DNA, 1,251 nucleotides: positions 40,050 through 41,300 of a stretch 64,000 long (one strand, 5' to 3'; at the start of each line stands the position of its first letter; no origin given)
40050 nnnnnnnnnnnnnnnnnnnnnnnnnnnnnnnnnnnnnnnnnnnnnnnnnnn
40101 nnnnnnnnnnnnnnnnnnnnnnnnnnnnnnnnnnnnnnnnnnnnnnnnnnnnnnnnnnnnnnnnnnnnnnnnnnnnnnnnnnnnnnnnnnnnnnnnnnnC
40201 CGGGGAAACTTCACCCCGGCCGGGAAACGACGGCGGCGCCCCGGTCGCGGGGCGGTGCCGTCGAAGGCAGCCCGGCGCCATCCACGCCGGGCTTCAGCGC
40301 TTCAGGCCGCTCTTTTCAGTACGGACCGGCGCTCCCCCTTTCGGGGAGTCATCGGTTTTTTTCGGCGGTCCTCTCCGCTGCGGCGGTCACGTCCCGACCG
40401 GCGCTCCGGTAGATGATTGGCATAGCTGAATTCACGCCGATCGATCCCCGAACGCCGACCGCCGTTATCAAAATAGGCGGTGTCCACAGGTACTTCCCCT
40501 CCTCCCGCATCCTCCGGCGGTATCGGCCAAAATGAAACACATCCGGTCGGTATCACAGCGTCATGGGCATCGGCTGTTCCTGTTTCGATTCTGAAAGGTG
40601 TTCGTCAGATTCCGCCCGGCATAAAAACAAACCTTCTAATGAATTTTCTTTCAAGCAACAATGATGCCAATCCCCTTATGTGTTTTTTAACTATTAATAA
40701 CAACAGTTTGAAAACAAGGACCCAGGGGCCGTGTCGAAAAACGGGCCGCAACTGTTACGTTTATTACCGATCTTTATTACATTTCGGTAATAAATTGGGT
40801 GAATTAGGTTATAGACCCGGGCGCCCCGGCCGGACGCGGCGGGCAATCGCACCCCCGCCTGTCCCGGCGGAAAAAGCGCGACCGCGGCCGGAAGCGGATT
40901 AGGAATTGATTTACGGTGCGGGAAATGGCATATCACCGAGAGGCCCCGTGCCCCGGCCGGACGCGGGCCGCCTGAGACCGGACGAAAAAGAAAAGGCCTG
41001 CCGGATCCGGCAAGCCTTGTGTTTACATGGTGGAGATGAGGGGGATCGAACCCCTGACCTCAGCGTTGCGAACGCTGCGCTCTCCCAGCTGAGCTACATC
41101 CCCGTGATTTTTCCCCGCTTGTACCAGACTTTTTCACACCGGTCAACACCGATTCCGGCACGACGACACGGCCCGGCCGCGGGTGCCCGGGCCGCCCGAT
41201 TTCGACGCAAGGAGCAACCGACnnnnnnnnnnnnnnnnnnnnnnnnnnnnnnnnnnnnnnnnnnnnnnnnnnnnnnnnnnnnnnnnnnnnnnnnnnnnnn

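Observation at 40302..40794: Complete enhancer-IHF-sigma-54 cassette devoted to a 61-aa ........-repeat microprotein (candidate c-di-GMP sponge)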

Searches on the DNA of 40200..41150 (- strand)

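Call 34: search_rna_families(source=window, start=40200, end=41150, threshold=evalue, max_evalue=1)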
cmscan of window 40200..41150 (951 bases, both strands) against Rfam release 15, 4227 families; matches with E-value up to 1: 4.
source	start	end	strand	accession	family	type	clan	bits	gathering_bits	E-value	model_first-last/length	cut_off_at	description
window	41031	41103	-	RF00005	tRNA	Gene; tRNA;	CL00001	67.4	29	2.4e-14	1-71/71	no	tRNA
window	40850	41055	-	RF04321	tmRNA_permuted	Gene;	-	26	47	0.0036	36-93/213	no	permuted transfer-messenger RNA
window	40984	41020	-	RF00489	ctRNA_p42d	Gene; antisense;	-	19.3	50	0.31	1-46/46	no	ctRNA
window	40980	41051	-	RF00519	suhB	Gene; sRNA;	CL00108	18.3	41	0.47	1-77/77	no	Makes More Granules Regulator RNA (mmgR)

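Call 81: search_rna_families(sources=[L008, L009, L011, L012, L013, L014, L015, L016, L017, L018, L019, L020, L021, L022, L023, L024, L027, L028, L029], threshold=gathering)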
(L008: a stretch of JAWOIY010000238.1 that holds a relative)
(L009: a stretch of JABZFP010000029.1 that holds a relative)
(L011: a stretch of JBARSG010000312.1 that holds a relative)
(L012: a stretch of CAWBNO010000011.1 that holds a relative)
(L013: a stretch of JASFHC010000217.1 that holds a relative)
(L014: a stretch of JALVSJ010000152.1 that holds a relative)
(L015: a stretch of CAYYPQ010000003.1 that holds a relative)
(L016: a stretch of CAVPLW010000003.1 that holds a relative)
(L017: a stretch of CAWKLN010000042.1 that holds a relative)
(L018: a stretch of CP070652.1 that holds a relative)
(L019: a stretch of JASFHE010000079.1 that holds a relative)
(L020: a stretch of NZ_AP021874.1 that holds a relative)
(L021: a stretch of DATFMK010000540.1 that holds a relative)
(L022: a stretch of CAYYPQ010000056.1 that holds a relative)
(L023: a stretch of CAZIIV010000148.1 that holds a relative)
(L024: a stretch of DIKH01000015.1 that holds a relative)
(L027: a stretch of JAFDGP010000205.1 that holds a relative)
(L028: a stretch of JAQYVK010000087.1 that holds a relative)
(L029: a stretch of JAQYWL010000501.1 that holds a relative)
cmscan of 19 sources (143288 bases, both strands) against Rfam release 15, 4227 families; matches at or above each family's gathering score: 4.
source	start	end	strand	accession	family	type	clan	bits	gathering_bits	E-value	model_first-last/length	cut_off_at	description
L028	5664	5737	-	RF00005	tRNA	Gene; tRNA;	CL00001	59.2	29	6.5e-10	1-71/71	no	tRNA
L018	4475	4560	+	RF00005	tRNA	Gene; tRNA;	CL00001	57.5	29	1.9e-09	1-71/71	no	tRNA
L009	4218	4314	+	RF01051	c-di-GMP-I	Cis-reg; riboswitch;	CL00126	57.2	35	3.3e-08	1-87/87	no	c-di-GMP-I riboswitch aptamer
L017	4160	4242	+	RF01051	c-di-GMP-I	Cis-reg; riboswitch;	CL00126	40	35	0.00055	1-87/87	no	c-di-GMP-I riboswitch aptamer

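Call 82: search_rna_families(sources=[L025, L026, L030, L031, L032, L033, L034, L035, L036, L037, L038, L039, L040, L041, L043, L051], threshold=gathering)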
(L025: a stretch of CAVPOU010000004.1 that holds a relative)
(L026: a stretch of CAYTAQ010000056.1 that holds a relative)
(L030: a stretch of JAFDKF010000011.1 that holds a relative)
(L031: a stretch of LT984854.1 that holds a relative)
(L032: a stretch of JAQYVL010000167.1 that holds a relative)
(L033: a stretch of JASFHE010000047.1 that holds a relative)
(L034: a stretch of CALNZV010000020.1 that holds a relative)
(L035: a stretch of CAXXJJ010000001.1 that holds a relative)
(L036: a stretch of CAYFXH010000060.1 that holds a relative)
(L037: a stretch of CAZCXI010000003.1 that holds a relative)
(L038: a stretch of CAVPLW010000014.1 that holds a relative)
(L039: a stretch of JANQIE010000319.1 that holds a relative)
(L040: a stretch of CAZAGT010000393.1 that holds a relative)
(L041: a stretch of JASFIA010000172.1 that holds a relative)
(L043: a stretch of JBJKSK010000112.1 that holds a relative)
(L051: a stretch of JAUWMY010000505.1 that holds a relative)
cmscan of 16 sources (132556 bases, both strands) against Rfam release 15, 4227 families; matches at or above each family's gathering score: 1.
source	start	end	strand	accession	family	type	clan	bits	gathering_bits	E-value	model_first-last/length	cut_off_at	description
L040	266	338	+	RF00005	tRNA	Gene; tRNA;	CL00001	69.5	29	8.8e-13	1-71/71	no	tRNA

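Call 83: search_rna_families(sources=[L042, L044, L045, L046, L047, L048, L049, L050, L052, L010, L053, L055, L054, L057], threshold=gathering)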
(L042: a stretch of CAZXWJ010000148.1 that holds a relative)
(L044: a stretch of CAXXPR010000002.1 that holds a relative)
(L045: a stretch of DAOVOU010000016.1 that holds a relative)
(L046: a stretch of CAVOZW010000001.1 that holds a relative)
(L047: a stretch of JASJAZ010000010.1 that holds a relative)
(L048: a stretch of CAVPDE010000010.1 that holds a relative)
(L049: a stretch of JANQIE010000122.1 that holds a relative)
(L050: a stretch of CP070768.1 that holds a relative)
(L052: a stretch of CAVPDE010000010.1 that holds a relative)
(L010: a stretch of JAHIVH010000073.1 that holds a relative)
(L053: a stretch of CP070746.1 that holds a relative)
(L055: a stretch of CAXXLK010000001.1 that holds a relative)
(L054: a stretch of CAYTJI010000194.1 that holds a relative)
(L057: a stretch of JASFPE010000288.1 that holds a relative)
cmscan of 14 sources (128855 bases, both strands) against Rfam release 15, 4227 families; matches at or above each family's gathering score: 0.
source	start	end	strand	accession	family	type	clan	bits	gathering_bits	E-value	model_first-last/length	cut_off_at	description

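Call 86: search_rna_families(sources=[L056, L058, L059, L060, L061, L062, L063, L064, L065, L066, L067, L068, L069, L070, L071, L072, L073, L074, L075], threshold=gathering)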
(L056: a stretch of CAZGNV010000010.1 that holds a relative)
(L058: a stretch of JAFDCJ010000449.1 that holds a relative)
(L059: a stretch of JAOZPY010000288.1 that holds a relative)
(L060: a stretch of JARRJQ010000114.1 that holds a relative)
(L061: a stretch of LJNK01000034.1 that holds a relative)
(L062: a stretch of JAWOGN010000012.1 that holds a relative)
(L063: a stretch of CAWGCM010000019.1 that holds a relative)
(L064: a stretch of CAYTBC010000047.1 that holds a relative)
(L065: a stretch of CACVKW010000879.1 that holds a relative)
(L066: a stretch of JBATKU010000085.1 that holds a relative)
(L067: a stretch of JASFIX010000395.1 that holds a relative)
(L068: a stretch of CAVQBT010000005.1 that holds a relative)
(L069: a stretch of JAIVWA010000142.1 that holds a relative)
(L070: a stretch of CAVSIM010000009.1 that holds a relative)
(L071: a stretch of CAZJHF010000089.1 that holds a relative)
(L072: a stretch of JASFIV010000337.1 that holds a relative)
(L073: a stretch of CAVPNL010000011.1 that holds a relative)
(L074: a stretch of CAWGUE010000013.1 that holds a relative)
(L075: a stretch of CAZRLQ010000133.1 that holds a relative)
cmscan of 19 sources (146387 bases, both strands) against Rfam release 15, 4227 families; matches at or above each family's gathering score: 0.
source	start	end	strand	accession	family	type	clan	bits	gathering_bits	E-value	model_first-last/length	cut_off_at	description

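Call 87: search_rna_families(sources=[L076, L077, L078, L079, L080, L081, L006, L007, L082, L083, L084], threshold=gathering)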
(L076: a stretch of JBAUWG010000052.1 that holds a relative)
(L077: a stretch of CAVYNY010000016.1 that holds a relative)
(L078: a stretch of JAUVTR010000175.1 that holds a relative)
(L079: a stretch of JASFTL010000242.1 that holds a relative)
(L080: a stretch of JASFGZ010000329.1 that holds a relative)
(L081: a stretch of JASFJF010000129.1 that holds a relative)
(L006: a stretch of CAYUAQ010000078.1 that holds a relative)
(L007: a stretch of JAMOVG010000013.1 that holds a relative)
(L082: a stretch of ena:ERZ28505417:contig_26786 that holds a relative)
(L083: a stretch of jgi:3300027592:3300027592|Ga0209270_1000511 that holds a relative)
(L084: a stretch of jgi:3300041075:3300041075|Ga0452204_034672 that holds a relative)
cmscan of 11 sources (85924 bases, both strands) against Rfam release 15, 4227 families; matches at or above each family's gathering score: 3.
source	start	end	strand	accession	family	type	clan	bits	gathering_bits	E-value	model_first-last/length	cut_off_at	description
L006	4447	4519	+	RF00005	tRNA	Gene; tRNA;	CL00001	67.4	29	2.2e-12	1-71/71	no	tRNA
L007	1096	1168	+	RF00005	tRNA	Gene; tRNA;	CL00001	67.4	29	2.2e-12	1-71/71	no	tRNA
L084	2135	2232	+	RF00005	tRNA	Gene; tRNA;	CL00001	50.6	29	9.2e-08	1-71/71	no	tRNA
